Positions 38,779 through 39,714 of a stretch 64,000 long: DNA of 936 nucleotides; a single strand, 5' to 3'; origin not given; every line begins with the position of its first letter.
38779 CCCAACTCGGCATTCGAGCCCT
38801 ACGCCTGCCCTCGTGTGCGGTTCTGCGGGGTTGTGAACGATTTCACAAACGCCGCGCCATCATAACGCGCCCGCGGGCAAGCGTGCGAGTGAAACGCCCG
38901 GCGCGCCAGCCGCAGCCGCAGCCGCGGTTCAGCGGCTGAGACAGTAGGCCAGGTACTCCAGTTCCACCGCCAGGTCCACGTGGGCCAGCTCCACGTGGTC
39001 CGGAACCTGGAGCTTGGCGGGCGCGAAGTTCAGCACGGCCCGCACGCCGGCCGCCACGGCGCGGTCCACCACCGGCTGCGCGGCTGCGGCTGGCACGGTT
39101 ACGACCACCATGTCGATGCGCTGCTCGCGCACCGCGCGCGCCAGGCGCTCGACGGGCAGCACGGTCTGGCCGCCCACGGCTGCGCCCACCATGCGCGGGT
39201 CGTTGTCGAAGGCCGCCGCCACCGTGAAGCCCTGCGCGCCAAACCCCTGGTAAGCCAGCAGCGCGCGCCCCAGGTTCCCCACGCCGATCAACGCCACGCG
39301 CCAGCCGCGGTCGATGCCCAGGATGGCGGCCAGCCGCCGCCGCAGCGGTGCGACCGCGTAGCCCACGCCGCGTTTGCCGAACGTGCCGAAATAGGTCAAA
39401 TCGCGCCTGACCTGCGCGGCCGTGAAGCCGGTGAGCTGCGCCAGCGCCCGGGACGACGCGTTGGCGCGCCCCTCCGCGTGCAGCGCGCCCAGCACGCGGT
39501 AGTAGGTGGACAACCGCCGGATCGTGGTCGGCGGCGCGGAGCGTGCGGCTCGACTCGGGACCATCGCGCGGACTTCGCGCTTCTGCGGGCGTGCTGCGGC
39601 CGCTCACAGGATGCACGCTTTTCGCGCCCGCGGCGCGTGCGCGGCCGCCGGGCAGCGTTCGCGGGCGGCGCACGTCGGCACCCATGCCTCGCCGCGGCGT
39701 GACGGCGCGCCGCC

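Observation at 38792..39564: Perfect Rex operator between rex and the nuo operon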

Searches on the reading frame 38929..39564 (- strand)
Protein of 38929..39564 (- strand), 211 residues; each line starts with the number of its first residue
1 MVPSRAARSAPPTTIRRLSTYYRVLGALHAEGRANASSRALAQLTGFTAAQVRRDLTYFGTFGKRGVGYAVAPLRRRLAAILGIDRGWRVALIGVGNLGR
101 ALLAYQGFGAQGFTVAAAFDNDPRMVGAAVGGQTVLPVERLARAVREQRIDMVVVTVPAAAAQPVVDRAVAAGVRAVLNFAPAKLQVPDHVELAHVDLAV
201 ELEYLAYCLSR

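Call 5: search_protein_families(library=pfam, proteins=[window:38929-39564:-])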
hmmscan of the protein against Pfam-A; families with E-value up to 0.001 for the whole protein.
window:38929-39564:- (211 aa): 4 families
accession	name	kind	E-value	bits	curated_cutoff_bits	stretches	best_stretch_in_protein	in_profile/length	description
PF02629.25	CoA_binding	-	6.1e-20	72.2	22.3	1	87-182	3-96/97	CoA binding domain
PF06971.19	Put_DNA-bind_N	-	5.8e-16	58.7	27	1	11-56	3-48/49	Putative DNA-binding protein N-terminus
PF01408.29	GFO_IDH_MocA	-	3.1e-05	25.1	24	1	89-178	2-90/120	Oxidoreductase family, NAD-binding Rossmann fold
PF13380.12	CoA_binding_2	-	0.00075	20.4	22.8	0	134-178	39-84/116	CoA binding domain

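Call 10: find_homologous_proteins(query=window:38929-39564:-)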
Query window:38929-39564:- (211 aa): 2189 proteins with E <= 0.001 among 8000 candidates; the best 120 are listed.
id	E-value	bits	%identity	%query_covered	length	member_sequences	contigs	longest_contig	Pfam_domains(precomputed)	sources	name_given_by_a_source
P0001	3.3e-127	440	100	100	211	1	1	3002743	PF02629.26,PF06971.20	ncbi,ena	-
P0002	2.3e-92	326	72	99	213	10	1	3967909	PF02629.26,PF06971.20,PF01408.29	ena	-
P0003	5.2e-90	319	70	100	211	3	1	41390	PF02629.26,PF06971.20,PF01408.29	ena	-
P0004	9.5e-90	318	70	99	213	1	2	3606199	PF02629.26,PF06971.20,PF01408.29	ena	-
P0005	1.8e-89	317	71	99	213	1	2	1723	PF02629.26,PF06971.20,PF01408.29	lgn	-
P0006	4.3e-89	316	73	95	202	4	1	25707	PF02629.26,PF06971.20,PF01408.29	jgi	-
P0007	3.8e-88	313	68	100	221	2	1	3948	PF02629.26,PF06971.20,PF01408.29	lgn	-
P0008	4.5e-88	312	69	100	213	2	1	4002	PF02629.26,PF06971.20,PF01408.29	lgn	-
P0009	4.7e-88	312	69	100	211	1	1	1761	PF02629.26,PF06971.20,PF01408.29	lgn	-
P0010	6.9e-88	312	68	100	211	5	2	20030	PF02629.26,PF06971.20,PF01408.29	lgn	-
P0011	7.1e-88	312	68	100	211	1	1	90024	PF02629.26,PF06971.20,PF01408.29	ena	-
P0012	8.9e-88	312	67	100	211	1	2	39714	PF02629.26,PF06971.20,PF01408.29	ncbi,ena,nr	ncbi:MAG: redox-sensing transcriptional repressor Rex [Chloroflexota bacterium]|nr:redox-sensing tra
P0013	9.6e-88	311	70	96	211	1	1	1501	PF02629.26,PF06971.20,PF01408.29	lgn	-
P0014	2.0e-87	310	68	100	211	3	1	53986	PF02629.26,PF06971.20,PF01408.29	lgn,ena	-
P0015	3.3e-87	310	68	100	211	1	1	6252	PF02629.26,PF06971.20,PF01408.29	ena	-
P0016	3.6e-87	310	71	97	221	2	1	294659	PF02629.26,PF06971.20,PF01408.29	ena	-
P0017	6.3e-87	309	68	100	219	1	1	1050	PF02629.26,PF06971.20,PF01408.29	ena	-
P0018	8.6e-87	308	68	100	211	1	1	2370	PF02629.26,PF06971.20,PF01408.29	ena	-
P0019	1.6e-86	307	69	96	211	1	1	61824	PF02629.26,PF06971.20,PF01408.29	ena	-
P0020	1.4e-85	304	69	99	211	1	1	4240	PF02629.26,PF06971.20,PF01408.29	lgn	-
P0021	4.2e-85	303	68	97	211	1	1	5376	PF02629.26,PF06971.20,PF01408.29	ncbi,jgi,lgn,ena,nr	ncbi:MAG: redox-sensing transcriptional repressor Rex [Chloroflexi bacterium]|nr:redox-sensing trans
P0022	8.6e-85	302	67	100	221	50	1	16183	PF02629.26,PF06971.20,PF01408.29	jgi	-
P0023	1.6e-84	301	68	97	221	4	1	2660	PF02629.26,PF06971.20,PF01408.29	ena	-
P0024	4.6e-84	299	68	97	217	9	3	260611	PF02629.26,PF06971.20,PF01408.29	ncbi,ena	-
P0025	3.6e-81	290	65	100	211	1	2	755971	PF02629.26,PF06971.20,PF01408.29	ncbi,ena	-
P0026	1.0e-80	288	65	100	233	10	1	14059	PF02629.26,PF06971.20,PF01408.29,PF03807.24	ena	-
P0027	9.8e-79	282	62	100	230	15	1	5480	PF02629.26,PF06971.20,PF01408.29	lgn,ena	-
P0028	1.3e-78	282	62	100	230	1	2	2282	PF02629.26,PF06971.20,PF01408.29,PF03807.24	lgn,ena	-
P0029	5.5e-78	280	70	89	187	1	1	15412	PF02629.26,PF06971.20,PF01408.29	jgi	jgi:redox-sensing transcriptional repressor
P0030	6.7e-77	276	61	100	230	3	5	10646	PF02629.26,PF06971.20,PF01408.29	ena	-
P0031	4.3e-73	264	60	99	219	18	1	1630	PF02629.26,PF06971.20,PF01408.29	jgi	-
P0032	2.6e-72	261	60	96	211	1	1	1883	PF02629.26,PF06971.20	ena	-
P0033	3.0e-72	261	59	99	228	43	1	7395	PF02629.26,PF06971.20,PF01408.29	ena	-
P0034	3.9e-72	260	61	100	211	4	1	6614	PF02629.26,PF06971.20,PF01408.29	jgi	jgi:redox-sensing transcriptional repressor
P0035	9.2e-72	259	61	99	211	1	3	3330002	PF02629.26,PF06971.20,PF01408.29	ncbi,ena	-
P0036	9.2e-72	259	62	97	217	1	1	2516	PF02629.26,PF06971.20,PF01408.29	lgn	-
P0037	4.8e-71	257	58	99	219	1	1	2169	PF02629.26,PF06971.20,PF01408.29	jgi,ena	-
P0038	5.9e-71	257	63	93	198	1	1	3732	PF02629.26,PF06971.20,PF03807.24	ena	-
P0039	1.4e-70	255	62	93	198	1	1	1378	PF02629.26,PF06971.20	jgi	jgi:redox-sensing transcriptional repressor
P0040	1.5e-70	255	58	99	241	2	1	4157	PF02629.26,PF06971.20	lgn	-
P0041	6.6e-70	253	61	95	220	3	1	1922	PF02629.26,PF06971.20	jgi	jgi:redox-sensing transcriptional repressor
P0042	1.2e-69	252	58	95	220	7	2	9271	PF02629.26,PF06971.20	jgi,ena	-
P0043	1.3e-69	252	59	99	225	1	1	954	PF02629.26,PF06971.20,PF01408.29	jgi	jgi:redox-sensing transcriptional repressor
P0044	1.5e-69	252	57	99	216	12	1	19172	PF02629.26,PF06971.20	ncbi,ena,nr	ncbi:MAG: redox-sensing transcriptional repressor Rex [Chloroflexi bacterium]|nr:redox-sensing trans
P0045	1.7e-69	252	58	95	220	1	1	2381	PF02629.26,PF06971.20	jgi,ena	jgi:redox-sensing transcriptional repressor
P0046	1.9e-69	252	59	100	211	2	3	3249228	PF02629.26,PF06971.20,PF01408.29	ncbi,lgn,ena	-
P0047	2.0e-69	252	58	99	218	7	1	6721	PF02629.26,PF06971.20,PF01408.29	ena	-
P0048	2.8e-69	251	58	95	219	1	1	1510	PF02629.26,PF06971.20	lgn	-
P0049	3.1e-69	251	62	93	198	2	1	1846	PF02629.26,PF06971.20,PF01408.29,PF03807.24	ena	-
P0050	4.7e-69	250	60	95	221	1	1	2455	PF02629.26,PF06971.20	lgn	-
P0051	5.6e-69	250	60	95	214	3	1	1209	PF02629.26,PF06971.20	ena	-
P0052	8.9e-69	250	58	95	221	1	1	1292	PF02629.26,PF06971.20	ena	-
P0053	1.3e-68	249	57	99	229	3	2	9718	PF02629.26,PF06971.20,PF01408.29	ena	-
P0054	2.1e-68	248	58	95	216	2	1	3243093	PF02629.26,PF06971.20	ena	-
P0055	2.2e-68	248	58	95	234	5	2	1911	PF02629.26,PF06971.20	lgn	-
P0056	2.3e-68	248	58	95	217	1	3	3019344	PF02629.26,PF06971.20,PF01408.29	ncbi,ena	-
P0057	2.6e-68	248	57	95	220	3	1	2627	PF02629.26,PF06971.20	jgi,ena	jgi:redox-sensing transcriptional repressor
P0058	5.8e-68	247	56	95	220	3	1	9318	PF02629.26,PF06971.20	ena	-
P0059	7.2e-68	247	60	95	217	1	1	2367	PF02629.26,PF06971.20,PF01408.29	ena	-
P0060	7.7e-68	246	57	95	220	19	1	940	PF02629.26,PF06971.20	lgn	-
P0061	1.1e-67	246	57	95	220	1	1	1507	PF02629.26,PF06971.20,PF01408.29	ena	-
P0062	1.7e-67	245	57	95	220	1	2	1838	PF02629.26,PF06971.20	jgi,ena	jgi:redox-sensing transcriptional repressor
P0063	2.6e-67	245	58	95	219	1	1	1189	PF02629.26,PF06971.20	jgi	-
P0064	3.7e-67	244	58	95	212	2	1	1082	PF02629.26,PF06971.20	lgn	-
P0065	4.2e-67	244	57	95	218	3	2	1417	PF02629.26,PF06971.20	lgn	-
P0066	4.2e-67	244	59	94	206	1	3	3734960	PF02629.26,PF06971.20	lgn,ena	-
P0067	4.4e-67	244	57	95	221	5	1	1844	PF02629.26,PF06971.20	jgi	jgi:redox-sensing transcriptional repressor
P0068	4.4e-67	244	59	94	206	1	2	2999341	PF02629.26,PF06971.20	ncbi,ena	-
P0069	4.5e-67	244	58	95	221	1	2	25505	PF02629.26,PF06971.20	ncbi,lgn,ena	-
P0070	5.2e-67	244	59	94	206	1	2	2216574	PF02629.26,PF06971.20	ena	-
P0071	7.8e-67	243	56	95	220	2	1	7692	PF02629.26,PF06971.20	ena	-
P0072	9.4e-67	243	59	93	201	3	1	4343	PF02629.26,PF06971.20,PF01408.29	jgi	jgi:redox-sensing transcriptional repressor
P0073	1.7e-66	242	58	95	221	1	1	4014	PF02629.26,PF06971.20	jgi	jgi:redox-sensing transcriptional repressor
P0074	2.2e-66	242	58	95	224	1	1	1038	PF02629.26,PF06971.20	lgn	-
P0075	2.2e-66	242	56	95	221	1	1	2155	PF02629.26,PF06971.20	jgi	jgi:redox-sensing transcriptional repressor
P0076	2.4e-66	242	59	94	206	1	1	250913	PF02629.26,PF06971.20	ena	-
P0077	2.5e-66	242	57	99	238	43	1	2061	PF02629.26,PF06971.20,PF01408.29,PF03807.24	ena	-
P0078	4.6e-66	241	55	100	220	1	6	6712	PF02629.26,PF06971.20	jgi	jgi:redox-sensing transcriptional repressor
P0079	8.6e-66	240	61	93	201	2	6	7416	PF02629.26,PF06971.20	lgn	-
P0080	9.5e-66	240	58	95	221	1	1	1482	PF02629.26,PF06971.20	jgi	jgi:redox-sensing transcriptional repressor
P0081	9.6e-66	240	55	99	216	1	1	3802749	PF02629.26,PF06971.20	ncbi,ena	-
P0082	1.2e-65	239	57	95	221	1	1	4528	PF02629.26,PF06971.20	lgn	-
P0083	1.4e-65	239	56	99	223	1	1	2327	PF02629.26,PF06971.20,PF01408.29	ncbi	-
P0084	1.4e-65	239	55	99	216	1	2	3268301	PF02629.26,PF06971.20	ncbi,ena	-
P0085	1.4e-65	239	55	99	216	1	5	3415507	PF02629.26,PF06971.20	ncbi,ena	-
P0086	1.7e-65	239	57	99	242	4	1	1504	PF02629.26,PF06971.20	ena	-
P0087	1.8e-65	239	58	95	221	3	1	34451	PF02629.26,PF06971.20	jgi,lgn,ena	-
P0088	2.2e-65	238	56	94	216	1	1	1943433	PF02629.26,PF06971.20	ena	-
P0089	2.3e-65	238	57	95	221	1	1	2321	PF02629.26,PF06971.20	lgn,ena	-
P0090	2.4e-65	238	57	99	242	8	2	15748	PF02629.26,PF06971.20,PF01408.29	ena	-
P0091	3.4e-65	238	56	94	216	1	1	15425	PF02629.26,PF06971.20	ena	-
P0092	4.2e-65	238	56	94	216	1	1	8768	PF02629.26,PF06971.20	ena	-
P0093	4.9e-65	237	56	95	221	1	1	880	PF02629.26,PF06971.20,PF01408.29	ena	-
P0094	4.9e-65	237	58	94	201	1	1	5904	PF02629.26,PF06971.20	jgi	jgi:redox-sensing transcriptional repressor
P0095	5.5e-65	237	57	99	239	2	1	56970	PF02629.26,PF06971.20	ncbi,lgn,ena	-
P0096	7.5e-65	237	56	95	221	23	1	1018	PF02629.26,PF06971.20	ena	-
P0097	7.5e-65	237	56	95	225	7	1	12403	PF02629.26,PF06971.20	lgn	-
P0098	7.7e-65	237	56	95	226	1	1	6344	PF02629.26,PF06971.20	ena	-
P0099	8.6e-65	237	54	99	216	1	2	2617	PF02629.26,PF06971.20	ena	-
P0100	1.1e-64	236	57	95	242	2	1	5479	PF02629.26,PF06971.20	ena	-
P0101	1.2e-64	236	57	95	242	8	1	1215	PF02629.26,PF06971.20,PF01408.29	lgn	-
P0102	1.8e-64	235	56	98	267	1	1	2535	PF02629.26,PF06971.20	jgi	jgi:redox-sensing transcriptional repressor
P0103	3.2e-64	235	57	95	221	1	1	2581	PF02629.26,PF06971.20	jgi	jgi:redox-sensing transcriptional repressor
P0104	5.8e-64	234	52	99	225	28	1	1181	PF02629.26,PF06971.20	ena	-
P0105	7.7e-64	233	56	95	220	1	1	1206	PF02629.26,PF06971.20,PF01408.29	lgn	-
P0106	9.9e-64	233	56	95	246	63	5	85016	PF02629.26,PF06971.20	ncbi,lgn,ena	-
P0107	1.1e-63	233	55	99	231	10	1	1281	PF02629.26,PF06971.20,PF01408.29,PF03807.24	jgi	-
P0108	2.5e-63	232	53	99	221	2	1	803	PF02629.26,PF06971.20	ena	-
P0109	2.6e-63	232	56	95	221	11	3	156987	PF02629.26,PF06971.20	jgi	jgi:redox-sensing transcriptional repressor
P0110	3.9e-63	231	57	99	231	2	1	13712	PF02629.26,PF06971.20,PF01408.29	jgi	jgi:redox-sensing transcriptional repressor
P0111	4.1e-63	231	57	95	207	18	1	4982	PF02629.26,PF06971.20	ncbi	-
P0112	5.5e-63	231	55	95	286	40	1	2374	PF02629.26,PF06971.20,PF01408.29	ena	-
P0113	6.2e-63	230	54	95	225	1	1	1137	PF02629.26,PF06971.20,PF01408.29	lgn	-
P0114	6.4e-63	230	57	95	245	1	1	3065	PF02629.26,PF06971.20,PF01408.29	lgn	-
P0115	8.4e-63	230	55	100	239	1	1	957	PF02629.26,PF06971.20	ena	-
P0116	1.1e-62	230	55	97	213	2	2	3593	PF02629.26,PF06971.20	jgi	jgi:redox-sensing transcriptional repressor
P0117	1.7e-62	229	57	94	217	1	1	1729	PF02629.26,PF06971.20,PF01408.29,PF03807.24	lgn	-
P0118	1.8e-62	229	56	95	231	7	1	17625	PF02629.26,PF06971.20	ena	-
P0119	2.2e-62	229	56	100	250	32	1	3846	PF02629.26,PF06971.20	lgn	-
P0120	4.8e-62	228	55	100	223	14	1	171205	PF02629.26,PF06971.20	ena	-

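Call 11: find_related_loci(query=window:38929-39564:-, collection=genome_contigs, flank=4000)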
Query window:38929-39564:- (211 aa) in genome_contigs; peptide patterns used: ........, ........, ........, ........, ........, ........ (x = any residue, [..] = any of these).
188 stretches matched a pattern; 41 encode a relative of the query (tblastn E <= 1e-3); 41 distinct loci.
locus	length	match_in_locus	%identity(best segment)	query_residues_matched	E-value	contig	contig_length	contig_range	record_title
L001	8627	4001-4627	72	1-209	1e-98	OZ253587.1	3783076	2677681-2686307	MAG: Chloroflexota bacterium isolate c48e1457-3bc6-4d91-b545-4e17b7aa62c7 genome assembly, chromosome: 1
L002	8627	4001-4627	71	1-209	1e-97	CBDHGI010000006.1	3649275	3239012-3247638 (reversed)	MAG: Chloroflexota bacterium isolate cca356c8-8f3a-46e1-bc14-440367fe4ecb genome assembly, contig: chromosome_2, whole g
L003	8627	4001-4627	71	1-209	3e-97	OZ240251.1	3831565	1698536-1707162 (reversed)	MAG: Chloroflexota bacterium isolate d34784d7-597f-4c6c-9d13-8b2b1f638dff genome assembly, chromosome: 1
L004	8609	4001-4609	72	8-210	1e-95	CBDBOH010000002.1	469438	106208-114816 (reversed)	MAG: Chloroflexota bacterium isolate 6ed94c95-c701-4cc9-8e12-bdeb5c957f40 genome assembly, contig: contig_2, whole genom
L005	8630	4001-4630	70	1-210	2e-95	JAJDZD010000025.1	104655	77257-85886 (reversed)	MAG: Chloroflexota bacterium isolate jk18x40bins.16 k141_360062, whole genome shotgun sequence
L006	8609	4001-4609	72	8-210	2e-95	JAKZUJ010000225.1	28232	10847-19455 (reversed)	MAG: Chloroflexota bacterium isolate Langseth_MAG_00082 Langseth_MAG_00082_000000000225, whole genome shotgun sequence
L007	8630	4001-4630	70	1-210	9e-95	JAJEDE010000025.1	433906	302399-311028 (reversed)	MAG: Chloroflexota bacterium isolate jk18xAbins.55 k141_822068, whole genome shotgun sequence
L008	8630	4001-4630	70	1-210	4e-94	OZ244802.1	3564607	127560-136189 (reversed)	MAG: Chloroflexota bacterium isolate 0351a3fc-03c6-4ac3-ab3a-8938ce3ed692 genome assembly, chromosome: 1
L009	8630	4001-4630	70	1-210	7e-94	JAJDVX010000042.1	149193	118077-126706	MAG: Chloroflexota bacterium isolate jk18x22bins.70 k141_363720, whole genome shotgun sequence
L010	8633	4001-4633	68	1-211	1e-93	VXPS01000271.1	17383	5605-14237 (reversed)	MAG: Chloroflexi bacterium isolate SB0662_bin_61 NODE_2954_length_17383_cov_30.055979, whole genome shotgun sequence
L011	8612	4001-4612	69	8-211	2e-93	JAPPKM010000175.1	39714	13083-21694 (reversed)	MAG: Chloroflexota bacterium isolate RHO2_bin_72 NODE_1514_length_39714_cov_10.204115, whole genome shotgun sequence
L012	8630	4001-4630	70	1-210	6e-93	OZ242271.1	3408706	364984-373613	MAG: Chloroflexota bacterium isolate 28ccf5bf-4595-479e-bad6-f18457ce53ab genome assembly, chromosome: 1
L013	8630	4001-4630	69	1-210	6e-93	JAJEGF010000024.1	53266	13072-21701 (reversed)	MAG: Chloroflexota bacterium isolate p16x44bins.42 k141_617926, whole genome shotgun sequence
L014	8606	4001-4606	71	8-209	8e-92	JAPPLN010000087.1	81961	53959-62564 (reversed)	MAG: Chloroflexota bacterium isolate RHO3_bin_23 NODE_695_length_81961_cov_31.476265, whole genome shotgun sequence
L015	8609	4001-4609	70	8-210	2e-90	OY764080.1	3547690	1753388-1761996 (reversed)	MAG: Chloroflexota bacterium isolate a04a8705-9522-4335-bb9c-b9bb47e5c42e genome assembly, chromosome: 1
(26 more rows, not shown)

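Call 12: find_encoding_contigs(protein=window:38929-39564:-, flank=3000, max_places=3)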
Protein window:38929-39564:- (211 aa): no gene with exactly this product is on record in the collection.

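Call 21: search_solved_structures(query=window:38929-39564:-, show_alignments=3)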
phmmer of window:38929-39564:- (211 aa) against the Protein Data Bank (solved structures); distinct sequences matched with E-value up to 0.001: 8.
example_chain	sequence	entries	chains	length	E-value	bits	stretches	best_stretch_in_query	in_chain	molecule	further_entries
3ikv_A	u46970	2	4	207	1.4e-46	162.4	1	10-208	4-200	Redox-sensing transcriptional repressor rex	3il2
3ikt_A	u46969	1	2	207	2.2e-46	161.7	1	10-208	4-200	Redox-sensing transcriptional repressor rex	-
1xcb_A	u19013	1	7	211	2.5e-46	161.5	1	10-208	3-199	Redox-sensing transcriptional repressor rex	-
2dt5_A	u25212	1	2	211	1.1e-45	159.5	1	10-208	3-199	AT-rich DNA-binding protein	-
2vt2_A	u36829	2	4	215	1.4e-44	155.8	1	9-209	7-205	REDOX-SENSING TRANSCRIPTIONAL REPRESSOR REX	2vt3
5zz5_A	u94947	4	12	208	1.9e-41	145.6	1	9-207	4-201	Redox-sensing transcriptional repressor Rex | Redox-sensing transcriptional repressor Rex 1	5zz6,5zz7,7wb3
3wg9_A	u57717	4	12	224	2.6e-39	138.6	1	13-209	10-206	Redox-sensing transcriptional repressor rex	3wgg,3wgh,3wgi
3keo_A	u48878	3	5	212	5.9e-36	127.7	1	8-210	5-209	Redox-sensing transcriptional repressor rex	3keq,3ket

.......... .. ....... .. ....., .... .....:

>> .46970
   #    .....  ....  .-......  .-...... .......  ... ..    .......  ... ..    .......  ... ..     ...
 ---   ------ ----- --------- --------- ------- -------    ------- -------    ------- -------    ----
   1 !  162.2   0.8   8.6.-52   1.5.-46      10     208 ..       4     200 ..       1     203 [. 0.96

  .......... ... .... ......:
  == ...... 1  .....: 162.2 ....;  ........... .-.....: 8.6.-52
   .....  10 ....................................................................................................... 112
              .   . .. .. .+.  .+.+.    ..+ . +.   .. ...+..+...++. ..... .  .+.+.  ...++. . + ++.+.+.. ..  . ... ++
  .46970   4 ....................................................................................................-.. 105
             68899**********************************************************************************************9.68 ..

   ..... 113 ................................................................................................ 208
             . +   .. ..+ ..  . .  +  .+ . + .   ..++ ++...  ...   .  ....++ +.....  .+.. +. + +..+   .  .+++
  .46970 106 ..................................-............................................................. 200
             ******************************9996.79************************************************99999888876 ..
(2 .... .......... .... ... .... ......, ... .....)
